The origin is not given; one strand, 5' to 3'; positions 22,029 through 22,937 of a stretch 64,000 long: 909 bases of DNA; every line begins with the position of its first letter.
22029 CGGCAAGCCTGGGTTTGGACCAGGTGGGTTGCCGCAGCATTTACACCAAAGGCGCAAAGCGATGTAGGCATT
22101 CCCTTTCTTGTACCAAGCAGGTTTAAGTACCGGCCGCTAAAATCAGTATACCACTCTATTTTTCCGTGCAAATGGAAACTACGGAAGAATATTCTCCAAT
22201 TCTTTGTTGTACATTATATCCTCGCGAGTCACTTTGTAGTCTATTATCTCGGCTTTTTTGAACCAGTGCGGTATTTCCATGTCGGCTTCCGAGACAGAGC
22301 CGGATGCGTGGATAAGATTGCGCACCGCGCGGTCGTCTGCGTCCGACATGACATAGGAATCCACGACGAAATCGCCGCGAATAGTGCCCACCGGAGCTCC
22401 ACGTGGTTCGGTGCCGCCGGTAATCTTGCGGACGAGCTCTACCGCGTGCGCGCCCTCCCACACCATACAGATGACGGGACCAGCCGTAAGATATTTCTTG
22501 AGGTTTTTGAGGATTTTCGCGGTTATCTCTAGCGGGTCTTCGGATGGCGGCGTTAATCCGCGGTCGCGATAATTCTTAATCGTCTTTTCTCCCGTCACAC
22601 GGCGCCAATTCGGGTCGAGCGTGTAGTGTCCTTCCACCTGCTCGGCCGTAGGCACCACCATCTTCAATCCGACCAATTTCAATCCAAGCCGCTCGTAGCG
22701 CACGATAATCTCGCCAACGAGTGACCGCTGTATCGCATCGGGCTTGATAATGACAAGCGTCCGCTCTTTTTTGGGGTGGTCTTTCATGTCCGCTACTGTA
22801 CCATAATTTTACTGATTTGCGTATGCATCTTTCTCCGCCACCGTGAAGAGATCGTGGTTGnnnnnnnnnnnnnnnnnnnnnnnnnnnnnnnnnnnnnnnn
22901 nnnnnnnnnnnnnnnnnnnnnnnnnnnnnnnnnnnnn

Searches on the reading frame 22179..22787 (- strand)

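Call 57: search_protein_families(library=pfam, proteins=[window:22179-22787:-], max_evalue=0.001)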
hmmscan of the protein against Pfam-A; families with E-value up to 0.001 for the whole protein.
window:22179-22787:- (202 aa): 1 family
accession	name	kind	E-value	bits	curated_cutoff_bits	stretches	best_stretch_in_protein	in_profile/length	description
PF00334.24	NDK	-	3.9e-36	124.4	27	2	93-181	57-135/135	Nucleoside diphosphate kinase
